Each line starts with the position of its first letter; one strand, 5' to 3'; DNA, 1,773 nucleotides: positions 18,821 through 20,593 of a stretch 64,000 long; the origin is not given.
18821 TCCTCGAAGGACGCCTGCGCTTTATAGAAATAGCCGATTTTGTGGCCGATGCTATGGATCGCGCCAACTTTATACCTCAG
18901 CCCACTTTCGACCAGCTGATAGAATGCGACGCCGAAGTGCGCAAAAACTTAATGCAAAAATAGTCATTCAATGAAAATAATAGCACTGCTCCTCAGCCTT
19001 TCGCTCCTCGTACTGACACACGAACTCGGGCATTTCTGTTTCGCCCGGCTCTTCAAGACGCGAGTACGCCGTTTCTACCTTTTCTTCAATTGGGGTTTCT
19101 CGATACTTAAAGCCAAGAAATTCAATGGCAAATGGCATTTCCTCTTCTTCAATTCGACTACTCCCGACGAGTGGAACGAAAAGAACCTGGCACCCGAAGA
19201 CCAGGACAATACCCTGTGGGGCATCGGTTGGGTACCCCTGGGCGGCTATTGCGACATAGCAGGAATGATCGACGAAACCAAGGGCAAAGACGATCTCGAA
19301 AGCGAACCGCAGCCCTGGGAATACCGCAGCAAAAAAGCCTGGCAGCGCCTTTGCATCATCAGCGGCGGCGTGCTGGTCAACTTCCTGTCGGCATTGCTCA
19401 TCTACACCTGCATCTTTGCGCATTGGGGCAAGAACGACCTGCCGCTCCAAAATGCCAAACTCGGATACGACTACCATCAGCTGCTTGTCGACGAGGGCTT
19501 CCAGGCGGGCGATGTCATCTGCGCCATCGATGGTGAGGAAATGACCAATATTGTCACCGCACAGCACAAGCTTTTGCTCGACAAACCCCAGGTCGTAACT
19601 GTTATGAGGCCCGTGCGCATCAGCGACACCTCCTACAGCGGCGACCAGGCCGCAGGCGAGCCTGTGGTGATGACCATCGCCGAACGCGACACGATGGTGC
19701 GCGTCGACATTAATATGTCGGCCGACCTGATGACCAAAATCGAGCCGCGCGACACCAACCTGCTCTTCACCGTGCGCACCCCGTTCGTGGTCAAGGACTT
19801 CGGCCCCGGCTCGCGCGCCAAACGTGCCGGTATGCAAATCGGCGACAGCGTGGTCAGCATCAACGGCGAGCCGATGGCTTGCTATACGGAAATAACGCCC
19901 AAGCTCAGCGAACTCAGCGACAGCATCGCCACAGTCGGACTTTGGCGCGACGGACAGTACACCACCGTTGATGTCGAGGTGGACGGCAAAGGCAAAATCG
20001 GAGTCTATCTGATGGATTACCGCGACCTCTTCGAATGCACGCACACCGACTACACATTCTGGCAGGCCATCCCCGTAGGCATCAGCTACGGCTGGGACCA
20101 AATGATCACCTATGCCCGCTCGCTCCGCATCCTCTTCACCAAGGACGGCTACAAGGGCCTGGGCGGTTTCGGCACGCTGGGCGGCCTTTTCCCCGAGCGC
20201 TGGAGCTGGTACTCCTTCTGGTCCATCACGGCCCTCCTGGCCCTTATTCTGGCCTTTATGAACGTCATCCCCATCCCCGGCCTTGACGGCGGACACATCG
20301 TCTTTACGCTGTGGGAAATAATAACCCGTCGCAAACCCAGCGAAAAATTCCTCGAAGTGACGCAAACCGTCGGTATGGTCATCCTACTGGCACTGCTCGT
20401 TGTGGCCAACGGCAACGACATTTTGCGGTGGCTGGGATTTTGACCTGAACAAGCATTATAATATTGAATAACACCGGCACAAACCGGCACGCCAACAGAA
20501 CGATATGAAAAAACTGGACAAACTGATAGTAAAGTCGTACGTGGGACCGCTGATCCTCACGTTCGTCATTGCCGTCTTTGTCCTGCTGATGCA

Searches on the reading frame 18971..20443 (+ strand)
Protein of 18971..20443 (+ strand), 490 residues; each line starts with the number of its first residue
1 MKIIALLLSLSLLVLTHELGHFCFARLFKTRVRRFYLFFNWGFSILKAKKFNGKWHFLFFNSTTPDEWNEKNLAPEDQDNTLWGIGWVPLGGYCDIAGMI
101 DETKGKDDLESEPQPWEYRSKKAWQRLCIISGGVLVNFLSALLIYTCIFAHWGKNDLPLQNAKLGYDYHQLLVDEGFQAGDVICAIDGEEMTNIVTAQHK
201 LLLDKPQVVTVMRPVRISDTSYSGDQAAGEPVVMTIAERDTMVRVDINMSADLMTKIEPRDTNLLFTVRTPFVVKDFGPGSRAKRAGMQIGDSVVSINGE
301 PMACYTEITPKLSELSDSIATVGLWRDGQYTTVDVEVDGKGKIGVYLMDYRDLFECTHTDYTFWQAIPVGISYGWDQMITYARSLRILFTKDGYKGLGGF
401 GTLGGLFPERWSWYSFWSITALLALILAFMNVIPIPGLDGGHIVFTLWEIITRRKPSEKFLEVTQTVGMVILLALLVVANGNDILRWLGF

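Call 62: search_protein_families(library=pfam, proteins=[window:18971-20443:+], max_evalue=0.00001)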
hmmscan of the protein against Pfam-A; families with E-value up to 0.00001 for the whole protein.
window:18971-20443:+ (490 aa): 4 families
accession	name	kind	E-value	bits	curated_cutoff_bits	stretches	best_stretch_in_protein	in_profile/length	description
PF02163.28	Peptidase_M50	-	5.1e-41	140.9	27.2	2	75-475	41-221/221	Peptidase family M50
PF17820.7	PDZ_6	-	2.6e-11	43.5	27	0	274-302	2-30/54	PDZ domain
PF00595.29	PDZ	-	5.6e-08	33.5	23.2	0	270-303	25-58/81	PDZ domain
PF13180.12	PDZ_2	-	1.8e-07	31.8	27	0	280-337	22-80/80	PDZ domain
